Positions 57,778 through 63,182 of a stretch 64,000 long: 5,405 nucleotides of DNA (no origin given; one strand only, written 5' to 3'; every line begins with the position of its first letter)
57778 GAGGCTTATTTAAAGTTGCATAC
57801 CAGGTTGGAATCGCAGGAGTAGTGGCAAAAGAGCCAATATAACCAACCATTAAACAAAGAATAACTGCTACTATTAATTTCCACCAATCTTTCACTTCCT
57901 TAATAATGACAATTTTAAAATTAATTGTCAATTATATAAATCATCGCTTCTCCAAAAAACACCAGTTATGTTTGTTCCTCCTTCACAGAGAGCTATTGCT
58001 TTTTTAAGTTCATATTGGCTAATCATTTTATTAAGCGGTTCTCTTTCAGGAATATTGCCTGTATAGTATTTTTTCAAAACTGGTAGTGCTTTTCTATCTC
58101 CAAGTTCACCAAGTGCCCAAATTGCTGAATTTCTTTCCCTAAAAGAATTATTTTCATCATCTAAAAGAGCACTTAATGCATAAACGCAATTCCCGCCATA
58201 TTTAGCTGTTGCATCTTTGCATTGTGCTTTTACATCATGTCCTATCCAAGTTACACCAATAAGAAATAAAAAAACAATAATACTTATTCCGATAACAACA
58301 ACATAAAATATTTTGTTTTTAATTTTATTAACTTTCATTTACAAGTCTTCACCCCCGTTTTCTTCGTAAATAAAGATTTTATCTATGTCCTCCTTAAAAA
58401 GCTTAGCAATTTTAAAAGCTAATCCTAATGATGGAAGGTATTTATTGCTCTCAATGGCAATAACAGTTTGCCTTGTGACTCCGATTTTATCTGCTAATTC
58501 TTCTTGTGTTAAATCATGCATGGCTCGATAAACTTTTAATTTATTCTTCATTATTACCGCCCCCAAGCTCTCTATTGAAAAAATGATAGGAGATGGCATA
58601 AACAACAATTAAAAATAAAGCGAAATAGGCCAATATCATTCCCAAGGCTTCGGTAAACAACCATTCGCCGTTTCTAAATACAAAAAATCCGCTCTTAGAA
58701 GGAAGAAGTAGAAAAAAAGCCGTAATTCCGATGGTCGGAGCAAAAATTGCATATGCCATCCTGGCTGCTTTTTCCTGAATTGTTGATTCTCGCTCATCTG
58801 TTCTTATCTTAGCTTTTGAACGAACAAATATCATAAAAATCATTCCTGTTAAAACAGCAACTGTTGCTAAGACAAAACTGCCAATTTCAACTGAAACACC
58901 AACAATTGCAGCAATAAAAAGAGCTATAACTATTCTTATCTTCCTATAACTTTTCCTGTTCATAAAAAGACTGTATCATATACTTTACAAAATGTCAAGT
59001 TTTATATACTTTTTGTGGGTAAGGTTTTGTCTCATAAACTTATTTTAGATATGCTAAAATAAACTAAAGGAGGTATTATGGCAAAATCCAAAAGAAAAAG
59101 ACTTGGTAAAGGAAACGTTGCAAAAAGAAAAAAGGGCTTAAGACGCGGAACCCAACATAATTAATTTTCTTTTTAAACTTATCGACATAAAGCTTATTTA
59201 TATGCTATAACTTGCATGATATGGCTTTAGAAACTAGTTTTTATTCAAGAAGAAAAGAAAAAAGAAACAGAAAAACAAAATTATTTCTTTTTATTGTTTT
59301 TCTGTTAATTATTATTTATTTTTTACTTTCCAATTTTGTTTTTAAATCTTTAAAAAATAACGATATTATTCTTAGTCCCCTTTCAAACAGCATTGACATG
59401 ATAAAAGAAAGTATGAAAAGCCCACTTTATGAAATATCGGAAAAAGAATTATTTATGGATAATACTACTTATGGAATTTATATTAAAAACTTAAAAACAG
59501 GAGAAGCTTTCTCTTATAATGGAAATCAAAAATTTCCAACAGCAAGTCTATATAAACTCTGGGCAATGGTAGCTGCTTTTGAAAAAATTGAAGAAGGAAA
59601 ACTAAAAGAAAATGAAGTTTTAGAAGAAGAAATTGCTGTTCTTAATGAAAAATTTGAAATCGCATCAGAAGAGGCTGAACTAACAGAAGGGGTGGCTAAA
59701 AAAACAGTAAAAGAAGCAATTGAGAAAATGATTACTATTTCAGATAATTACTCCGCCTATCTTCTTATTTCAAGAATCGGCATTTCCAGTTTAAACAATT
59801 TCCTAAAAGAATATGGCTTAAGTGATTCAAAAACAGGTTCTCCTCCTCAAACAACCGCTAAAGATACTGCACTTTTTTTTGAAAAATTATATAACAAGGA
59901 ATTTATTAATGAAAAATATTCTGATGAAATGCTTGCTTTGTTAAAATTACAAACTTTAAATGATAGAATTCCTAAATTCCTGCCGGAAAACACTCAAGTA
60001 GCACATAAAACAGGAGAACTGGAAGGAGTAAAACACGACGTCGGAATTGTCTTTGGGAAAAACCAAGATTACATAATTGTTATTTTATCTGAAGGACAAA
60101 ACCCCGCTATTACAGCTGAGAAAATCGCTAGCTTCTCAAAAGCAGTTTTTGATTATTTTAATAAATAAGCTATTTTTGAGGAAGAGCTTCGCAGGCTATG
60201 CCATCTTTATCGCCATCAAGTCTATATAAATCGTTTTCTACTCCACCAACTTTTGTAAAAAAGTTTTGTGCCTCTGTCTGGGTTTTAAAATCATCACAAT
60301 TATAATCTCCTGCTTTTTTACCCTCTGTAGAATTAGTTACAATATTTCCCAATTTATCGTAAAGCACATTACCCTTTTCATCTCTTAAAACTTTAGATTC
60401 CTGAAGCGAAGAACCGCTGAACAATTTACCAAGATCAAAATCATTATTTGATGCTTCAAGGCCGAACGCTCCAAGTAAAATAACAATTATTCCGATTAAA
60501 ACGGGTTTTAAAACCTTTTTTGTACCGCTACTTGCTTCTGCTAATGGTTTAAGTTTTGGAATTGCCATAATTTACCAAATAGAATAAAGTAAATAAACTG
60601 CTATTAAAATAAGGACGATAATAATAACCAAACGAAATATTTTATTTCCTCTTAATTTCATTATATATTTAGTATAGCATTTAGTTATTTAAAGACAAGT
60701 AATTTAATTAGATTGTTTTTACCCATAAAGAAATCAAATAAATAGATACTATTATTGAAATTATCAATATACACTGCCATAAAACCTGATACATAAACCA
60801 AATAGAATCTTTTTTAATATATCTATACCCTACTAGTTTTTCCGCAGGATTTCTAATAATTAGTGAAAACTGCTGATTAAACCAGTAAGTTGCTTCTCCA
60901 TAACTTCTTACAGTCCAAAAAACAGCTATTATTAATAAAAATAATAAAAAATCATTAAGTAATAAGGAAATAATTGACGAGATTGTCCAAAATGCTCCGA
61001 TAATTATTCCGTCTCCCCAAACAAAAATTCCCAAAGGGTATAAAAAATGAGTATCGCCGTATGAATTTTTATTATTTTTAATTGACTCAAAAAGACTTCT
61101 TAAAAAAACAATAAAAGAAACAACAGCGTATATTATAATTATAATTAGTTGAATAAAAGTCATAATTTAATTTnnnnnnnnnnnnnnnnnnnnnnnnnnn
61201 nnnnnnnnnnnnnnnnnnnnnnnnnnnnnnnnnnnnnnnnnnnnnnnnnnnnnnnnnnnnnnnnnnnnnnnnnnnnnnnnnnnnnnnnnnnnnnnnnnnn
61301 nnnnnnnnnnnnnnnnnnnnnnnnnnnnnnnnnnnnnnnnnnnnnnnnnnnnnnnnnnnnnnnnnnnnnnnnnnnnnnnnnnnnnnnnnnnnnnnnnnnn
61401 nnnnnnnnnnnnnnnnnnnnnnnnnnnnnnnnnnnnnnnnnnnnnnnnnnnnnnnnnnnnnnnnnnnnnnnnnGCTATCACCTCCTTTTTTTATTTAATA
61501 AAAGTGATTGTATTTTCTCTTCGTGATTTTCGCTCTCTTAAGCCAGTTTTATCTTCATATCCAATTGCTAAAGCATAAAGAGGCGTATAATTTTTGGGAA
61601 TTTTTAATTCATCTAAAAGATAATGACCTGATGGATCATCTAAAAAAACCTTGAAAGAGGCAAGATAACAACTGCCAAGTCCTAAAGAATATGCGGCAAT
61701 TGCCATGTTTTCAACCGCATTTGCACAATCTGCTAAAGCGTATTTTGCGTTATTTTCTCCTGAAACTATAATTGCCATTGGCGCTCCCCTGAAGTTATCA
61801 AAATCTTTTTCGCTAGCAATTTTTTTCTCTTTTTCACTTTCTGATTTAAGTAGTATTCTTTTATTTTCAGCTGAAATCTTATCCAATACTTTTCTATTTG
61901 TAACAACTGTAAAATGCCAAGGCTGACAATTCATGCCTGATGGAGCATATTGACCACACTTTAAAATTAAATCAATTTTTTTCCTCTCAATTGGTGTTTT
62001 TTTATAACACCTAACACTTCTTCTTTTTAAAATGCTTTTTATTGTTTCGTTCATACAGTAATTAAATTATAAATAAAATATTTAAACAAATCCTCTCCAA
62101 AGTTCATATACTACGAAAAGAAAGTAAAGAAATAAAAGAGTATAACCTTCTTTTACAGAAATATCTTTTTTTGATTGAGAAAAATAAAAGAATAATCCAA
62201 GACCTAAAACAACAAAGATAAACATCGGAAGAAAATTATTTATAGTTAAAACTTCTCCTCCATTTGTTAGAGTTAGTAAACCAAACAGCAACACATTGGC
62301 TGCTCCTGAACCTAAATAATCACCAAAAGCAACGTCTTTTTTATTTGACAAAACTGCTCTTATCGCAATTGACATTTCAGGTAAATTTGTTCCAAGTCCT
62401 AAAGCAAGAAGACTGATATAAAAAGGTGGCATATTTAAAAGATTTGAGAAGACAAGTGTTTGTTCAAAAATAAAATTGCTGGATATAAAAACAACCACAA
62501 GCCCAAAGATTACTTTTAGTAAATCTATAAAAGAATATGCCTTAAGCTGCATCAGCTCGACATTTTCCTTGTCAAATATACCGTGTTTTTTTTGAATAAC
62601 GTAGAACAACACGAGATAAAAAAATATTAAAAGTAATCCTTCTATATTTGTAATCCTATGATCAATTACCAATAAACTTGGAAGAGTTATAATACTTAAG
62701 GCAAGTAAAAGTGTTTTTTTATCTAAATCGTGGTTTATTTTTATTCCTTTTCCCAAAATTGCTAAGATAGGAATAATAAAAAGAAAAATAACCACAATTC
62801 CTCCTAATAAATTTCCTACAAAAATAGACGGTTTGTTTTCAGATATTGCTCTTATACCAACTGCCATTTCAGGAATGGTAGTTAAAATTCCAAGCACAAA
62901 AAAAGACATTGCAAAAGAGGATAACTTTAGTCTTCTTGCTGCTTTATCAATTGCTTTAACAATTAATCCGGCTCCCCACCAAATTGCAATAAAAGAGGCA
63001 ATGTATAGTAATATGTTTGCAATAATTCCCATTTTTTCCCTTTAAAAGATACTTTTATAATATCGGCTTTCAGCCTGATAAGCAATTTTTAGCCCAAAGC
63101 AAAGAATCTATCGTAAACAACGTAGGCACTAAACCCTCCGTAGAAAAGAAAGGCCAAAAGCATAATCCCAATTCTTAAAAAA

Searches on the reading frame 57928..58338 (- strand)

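Call 93: search_protein_families(library=pfam, proteins=[window:57928-58338:-], max_evalue=0.001)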
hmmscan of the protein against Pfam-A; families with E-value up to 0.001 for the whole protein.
window:57928-58338:- (136 aa): 2 families
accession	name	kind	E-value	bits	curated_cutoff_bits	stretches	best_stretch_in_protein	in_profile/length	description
PF03130.22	HEAT_PBS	-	5.9e-05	23.7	20.9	1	69-90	2-23/27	PBS lyase HEAT-like repeat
PF13646.12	HEAT_2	-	8.7e-05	23.2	27.7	1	51-92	32-71/88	HEAT repeats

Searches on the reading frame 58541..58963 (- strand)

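Call 93: search_protein_families(library=pfam, proteins=[window:58541-58963:-], max_evalue=0.001)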
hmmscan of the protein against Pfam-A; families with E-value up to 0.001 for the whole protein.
window:58541-58963:- (140 aa): 1 family
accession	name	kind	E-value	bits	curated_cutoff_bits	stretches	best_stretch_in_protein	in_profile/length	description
PF09946.14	DUF2178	-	1.3e-10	41.7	22.8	1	12-122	2-104/104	Predicted membrane protein (DUF2178)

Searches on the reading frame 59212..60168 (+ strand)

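Call 94: search_protein_families(library=pfam, proteins=[window:59212-60168:+], max_evalue=0.001)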
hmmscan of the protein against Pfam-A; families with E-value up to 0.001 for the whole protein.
window:59212-60168:+ (318 aa): 1 family
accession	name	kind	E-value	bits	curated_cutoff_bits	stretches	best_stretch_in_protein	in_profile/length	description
PF13354.11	Beta-lactamase2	-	2.1e-53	181.3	22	1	88-292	1-213/214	Beta-lactamase enzyme family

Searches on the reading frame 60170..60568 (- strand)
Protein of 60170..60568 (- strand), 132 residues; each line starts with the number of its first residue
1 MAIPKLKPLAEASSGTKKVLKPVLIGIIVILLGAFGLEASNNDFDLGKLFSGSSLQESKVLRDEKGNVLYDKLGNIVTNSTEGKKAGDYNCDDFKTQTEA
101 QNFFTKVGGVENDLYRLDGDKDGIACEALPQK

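Call 93: search_protein_families(library=pfam, proteins=[window:60170-60568:-], max_evalue=0.001)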
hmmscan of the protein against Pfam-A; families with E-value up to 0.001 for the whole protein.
window:60170-60568:- (132 aa): 1 family
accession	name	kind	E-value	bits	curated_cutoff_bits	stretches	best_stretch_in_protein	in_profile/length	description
PF05901.16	Excalibur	-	2.4e-07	31.4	22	1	89-127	2-36/36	Excalibur calcium-binding domain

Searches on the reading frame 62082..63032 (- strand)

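Call 94: search_protein_families(library=pfam, proteins=[window:62082-63032:-], max_evalue=0.001)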
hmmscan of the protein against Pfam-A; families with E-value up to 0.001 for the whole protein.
window:62082-63032:- (316 aa): 1 family
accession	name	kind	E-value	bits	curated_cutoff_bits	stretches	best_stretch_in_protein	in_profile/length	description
PF01699.29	Na_Ca_ex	-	3.5e-36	124.9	24.9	2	7-145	3-148/151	Sodium/calcium exchanger protein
